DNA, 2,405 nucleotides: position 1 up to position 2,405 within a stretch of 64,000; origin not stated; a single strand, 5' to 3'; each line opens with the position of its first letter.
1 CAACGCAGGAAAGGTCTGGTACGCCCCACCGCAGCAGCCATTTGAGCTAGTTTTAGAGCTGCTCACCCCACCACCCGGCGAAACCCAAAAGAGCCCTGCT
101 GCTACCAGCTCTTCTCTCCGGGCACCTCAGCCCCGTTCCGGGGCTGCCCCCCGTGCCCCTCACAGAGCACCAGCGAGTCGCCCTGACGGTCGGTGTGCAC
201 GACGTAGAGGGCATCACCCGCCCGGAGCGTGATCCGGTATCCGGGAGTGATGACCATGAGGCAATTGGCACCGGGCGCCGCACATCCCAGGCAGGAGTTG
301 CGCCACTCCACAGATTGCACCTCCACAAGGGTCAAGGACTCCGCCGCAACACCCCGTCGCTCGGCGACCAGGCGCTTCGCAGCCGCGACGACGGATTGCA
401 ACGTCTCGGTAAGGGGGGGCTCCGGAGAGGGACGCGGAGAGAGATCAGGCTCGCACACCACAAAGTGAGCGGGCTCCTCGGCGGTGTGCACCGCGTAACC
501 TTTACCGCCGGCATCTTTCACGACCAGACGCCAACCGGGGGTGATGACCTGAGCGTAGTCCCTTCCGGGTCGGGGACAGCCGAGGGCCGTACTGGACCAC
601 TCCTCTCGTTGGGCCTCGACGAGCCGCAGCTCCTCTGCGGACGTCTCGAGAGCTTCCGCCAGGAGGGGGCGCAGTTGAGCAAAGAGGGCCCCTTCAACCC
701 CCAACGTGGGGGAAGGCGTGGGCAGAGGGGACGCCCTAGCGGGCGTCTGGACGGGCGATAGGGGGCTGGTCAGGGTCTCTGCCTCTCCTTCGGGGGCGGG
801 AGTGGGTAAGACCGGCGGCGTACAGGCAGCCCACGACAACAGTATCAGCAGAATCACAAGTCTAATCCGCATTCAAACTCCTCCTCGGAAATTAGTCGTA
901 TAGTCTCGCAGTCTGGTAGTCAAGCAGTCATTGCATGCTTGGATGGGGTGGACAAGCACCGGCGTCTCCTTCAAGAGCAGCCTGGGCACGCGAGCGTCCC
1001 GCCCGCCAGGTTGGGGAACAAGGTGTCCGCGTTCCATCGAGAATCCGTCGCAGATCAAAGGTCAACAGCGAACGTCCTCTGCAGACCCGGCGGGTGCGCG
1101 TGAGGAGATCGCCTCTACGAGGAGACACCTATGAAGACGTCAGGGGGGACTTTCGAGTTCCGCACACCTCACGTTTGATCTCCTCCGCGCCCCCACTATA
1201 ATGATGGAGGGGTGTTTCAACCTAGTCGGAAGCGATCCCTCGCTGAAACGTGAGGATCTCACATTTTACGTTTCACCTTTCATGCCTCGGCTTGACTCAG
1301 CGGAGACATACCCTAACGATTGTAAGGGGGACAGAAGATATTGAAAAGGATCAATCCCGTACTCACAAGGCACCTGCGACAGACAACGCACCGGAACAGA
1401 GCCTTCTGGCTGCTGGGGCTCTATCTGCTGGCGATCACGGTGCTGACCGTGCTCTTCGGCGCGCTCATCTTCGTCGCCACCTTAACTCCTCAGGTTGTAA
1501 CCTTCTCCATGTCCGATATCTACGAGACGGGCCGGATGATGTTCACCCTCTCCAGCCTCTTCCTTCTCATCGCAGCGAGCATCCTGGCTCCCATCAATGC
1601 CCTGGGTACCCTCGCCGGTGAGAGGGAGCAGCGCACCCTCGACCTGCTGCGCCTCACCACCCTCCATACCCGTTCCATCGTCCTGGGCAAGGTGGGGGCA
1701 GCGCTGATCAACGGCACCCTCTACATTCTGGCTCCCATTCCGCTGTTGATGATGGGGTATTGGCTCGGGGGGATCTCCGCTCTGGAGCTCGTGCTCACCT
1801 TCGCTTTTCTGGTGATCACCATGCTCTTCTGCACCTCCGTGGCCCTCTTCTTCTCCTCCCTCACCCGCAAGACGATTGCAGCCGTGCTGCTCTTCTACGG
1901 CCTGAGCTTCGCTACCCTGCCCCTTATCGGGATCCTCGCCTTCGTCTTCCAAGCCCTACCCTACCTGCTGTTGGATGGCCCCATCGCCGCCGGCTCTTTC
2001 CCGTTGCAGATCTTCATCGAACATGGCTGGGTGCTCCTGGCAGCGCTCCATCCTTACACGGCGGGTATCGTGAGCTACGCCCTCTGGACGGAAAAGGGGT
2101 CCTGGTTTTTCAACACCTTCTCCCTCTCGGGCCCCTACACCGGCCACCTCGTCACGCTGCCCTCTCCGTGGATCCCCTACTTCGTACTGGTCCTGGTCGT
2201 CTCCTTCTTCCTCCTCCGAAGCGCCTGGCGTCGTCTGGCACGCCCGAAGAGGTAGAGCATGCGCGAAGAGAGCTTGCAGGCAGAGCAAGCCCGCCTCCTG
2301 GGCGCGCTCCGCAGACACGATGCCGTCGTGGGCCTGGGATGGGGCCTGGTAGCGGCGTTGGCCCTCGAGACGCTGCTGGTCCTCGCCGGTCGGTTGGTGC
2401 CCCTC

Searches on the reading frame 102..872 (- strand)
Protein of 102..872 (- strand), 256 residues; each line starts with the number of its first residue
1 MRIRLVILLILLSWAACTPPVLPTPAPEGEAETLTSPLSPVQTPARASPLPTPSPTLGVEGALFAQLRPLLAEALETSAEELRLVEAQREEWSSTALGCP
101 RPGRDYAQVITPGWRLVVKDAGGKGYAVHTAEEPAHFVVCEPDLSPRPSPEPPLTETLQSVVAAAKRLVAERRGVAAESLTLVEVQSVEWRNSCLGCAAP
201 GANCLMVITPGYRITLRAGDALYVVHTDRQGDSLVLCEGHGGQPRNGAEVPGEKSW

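Call 16: find_encoding_contigs(protein=window:102-872:-, flank=10000, max_places=6)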
Protein window:102-872:- (256 aa): 2 contigs read that carry it; 2 places shown.
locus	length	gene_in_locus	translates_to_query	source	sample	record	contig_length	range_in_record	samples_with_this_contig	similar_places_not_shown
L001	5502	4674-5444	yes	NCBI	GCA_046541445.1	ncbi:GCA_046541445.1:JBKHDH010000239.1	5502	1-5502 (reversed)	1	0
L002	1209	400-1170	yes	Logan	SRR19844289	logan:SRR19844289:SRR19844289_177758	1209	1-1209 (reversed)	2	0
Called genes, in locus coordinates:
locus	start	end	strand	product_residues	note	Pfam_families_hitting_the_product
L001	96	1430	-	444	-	PF03951:Gln-synt_N, PF00120:Gln-synt_C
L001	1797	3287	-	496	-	-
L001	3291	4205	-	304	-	PF12679:ABC2_membrane_2, PF12698:ABC2_membrane_3 (weak)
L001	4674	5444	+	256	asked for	-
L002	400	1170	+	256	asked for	-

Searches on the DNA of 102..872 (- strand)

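Call 41: search_rna_families(sources=[L039, L050, L045, L019, L053, L052, L043, L024, L041, L049, L001], threshold=evalue, max_evalue=1)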
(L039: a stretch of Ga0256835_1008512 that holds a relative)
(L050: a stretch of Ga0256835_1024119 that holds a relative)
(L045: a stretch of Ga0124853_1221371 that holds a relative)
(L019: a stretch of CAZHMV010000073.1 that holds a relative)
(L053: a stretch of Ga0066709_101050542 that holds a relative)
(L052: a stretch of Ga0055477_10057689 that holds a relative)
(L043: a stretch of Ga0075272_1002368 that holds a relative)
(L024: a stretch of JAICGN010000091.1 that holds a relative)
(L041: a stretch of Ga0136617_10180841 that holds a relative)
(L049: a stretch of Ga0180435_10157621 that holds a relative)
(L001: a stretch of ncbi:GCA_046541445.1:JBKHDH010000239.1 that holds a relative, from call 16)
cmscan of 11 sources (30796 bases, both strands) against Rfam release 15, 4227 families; matches with E-value up to 1: 3.
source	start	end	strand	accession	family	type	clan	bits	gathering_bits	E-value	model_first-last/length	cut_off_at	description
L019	284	330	+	RF03607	mir-9447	Gene; miRNA;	-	32.1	67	0.012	1-68/68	no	mir-9447 microRNA precursor family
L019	284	330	-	RF03607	mir-9447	Gene; miRNA;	-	30.8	67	0.026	1-68/68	no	mir-9447 microRNA precursor family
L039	4600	4683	+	RF03214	mir-769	Gene; miRNA;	-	27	57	0.2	1-81/81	no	mir-769 microRNA precursor family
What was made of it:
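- On Known structured RNA (Rfam 15): Only spurious sub-threshold microRNA hits appeared in 11 loci (call 41).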

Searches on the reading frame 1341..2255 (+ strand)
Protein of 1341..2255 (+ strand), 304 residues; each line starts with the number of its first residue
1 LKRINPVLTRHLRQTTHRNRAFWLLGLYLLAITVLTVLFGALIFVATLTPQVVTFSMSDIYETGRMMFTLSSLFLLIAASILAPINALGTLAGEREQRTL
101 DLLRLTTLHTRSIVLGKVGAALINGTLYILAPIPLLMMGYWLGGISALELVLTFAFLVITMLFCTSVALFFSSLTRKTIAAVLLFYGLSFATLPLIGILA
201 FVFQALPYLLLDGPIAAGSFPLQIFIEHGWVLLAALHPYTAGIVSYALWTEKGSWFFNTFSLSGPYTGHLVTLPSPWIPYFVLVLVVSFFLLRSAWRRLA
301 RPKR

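Call 17: find_homologous_proteins(query=window:1341-2255:+, max_evalue=1e-10)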
Query window:1341-2255:+ (304 aa): 12 proteins with E <= 1e-10 among 8000 candidates.
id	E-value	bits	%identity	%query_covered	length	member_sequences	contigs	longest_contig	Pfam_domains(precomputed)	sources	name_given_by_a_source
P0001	7.0e-188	641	100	100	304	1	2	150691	PF12679.14,PF12698.14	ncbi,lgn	ncbi:MAG: ABC transporter permease subunit [Anaerolineales bacterium]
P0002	1.5e-143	496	77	100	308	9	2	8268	PF12698.14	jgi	jgi:ABC-type transport system involved in multi-copper enzyme maturation permease subunit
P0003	1.1e-82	296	53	98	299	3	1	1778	PF12679.14,PF12698.14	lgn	-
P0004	6.9e-82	294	53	100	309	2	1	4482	PF12698.14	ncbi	-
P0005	2.9e-72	262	49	99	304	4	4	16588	PF12698.14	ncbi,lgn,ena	-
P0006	1.8e-71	259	48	99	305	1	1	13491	PF12698.14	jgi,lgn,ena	-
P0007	7.9e-69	251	46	99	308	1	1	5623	PF12698.14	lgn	-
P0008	7.1e-67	244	47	99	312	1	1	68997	PF12679.14,PF12698.14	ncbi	-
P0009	2.9e-45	173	38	100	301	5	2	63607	-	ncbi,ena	-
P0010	2.7e-14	72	36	62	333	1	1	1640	PF12679.14,PF01061.30,PF12730.14,PF12698.14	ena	-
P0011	1.6e-12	66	35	59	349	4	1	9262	PF12679.14,PF12698.14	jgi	jgi:ABC-2 type transport system permease protein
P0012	6.3e-12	64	30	61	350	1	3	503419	PF12679.14,PF12698.14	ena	-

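Call 18: find_encoding_contigs(protein=P0002, flank=4000, max_places=3)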
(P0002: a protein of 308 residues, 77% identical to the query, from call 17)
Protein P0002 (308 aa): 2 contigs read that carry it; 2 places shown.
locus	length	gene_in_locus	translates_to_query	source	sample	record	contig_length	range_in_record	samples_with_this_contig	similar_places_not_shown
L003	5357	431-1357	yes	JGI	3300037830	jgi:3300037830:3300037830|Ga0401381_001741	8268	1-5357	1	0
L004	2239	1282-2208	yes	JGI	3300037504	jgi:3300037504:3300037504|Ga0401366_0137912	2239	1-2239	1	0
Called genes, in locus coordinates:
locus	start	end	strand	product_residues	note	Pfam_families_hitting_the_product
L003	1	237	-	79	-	?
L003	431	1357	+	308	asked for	PF12698:ABC2_membrane_3 (weak)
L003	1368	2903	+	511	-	-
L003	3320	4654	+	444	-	PF03951:Gln-synt_N, PF00120:Gln-synt_C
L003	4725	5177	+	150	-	PF00293:NUDIX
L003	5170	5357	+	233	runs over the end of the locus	PF00730:HhH-GPD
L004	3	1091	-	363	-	?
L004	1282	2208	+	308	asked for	PF12698:ABC2_membrane_3 (weak)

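Call 19: find_encoding_contigs(protein=P0004, flank=4000, max_places=3)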
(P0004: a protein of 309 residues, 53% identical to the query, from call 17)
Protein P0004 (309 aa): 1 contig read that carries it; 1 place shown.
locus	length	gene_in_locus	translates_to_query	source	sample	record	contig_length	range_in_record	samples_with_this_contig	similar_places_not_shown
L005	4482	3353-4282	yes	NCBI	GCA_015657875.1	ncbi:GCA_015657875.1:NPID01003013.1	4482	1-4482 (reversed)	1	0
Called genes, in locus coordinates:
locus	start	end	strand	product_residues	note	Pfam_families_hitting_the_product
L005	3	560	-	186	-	?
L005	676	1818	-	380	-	-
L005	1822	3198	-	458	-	-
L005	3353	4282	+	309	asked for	PF12698:ABC2_membrane_3 (weak)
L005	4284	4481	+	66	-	?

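Call 20: find_encoding_contigs(protein=P0005, flank=4000, max_places=3)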
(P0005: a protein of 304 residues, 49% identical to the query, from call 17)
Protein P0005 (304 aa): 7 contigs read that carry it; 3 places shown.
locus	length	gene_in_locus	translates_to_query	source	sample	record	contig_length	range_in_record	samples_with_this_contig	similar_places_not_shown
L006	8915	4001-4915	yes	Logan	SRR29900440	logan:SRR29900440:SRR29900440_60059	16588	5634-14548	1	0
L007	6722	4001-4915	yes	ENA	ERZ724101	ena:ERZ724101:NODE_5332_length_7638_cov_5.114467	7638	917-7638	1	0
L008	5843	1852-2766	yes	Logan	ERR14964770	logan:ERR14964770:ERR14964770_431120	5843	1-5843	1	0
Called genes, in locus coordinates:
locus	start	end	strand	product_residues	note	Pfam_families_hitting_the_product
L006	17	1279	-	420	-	-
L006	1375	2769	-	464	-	-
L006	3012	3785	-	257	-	-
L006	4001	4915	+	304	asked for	PF12698:ABC2_membrane_3 (weak)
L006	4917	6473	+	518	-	-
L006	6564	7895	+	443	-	PF03951:Gln-synt_N, PF00120:Gln-synt_C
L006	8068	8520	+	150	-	PF00293:NUDIX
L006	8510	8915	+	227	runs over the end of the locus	PF00730:HhH-GPD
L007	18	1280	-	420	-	-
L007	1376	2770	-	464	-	-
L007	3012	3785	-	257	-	-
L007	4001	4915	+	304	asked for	PF12698:ABC2_membrane_3 (weak)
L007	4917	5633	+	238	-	-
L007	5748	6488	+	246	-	-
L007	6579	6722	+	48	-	?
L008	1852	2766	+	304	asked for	PF12698:ABC2_membrane_3 (weak)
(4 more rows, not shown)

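Call 21: find_encoding_contigs(protein=P0008, flank=4000, max_places=3)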
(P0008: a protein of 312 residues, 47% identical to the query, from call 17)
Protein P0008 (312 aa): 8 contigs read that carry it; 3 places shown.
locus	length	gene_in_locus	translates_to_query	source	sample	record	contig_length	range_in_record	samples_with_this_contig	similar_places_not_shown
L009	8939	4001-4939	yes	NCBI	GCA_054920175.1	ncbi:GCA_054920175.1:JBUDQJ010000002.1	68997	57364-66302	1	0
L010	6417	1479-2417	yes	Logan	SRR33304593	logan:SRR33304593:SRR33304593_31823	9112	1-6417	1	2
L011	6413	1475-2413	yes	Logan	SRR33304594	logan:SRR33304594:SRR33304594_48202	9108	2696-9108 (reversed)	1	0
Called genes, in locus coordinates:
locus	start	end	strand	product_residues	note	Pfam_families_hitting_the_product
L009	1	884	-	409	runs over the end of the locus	-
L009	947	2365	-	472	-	-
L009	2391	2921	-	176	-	PF09723:Zn_ribbon_8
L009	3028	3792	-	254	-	-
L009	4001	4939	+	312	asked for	PF12679:ABC2_membrane_2, PF12698:ABC2_membrane_3 (weak)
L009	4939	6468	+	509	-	-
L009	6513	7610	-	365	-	PF00072:Response_reg, PF08281:Sigma70_r4_2, PF00196:GerE, PF04545:Sigma70_r4 (weak)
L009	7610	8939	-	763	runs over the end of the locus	PF01590:GAF, PF13185:GAF_2, PF01590:GAF, PF13185:GAF_2, PF13492:GAF_3, PF13185:GAF_2, PF02518:HATPase_c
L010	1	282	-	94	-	?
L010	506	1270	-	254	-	-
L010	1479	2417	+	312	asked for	PF12679:ABC2_membrane_2, PF12698:ABC2_membrane_3 (weak)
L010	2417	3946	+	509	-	-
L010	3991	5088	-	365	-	PF00072:Response_reg, PF08281:Sigma70_r4_2, PF00196:GerE, PF04545:Sigma70_r4 (weak)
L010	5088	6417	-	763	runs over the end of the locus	PF01590:GAF, PF13185:GAF_2, PF01590:GAF, PF13185:GAF_2, PF13492:GAF_3, PF13185:GAF_2, PF02518:HATPase_c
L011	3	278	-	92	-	?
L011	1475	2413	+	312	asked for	PF12679:ABC2_membrane_2, PF12698:ABC2_membrane_3 (weak)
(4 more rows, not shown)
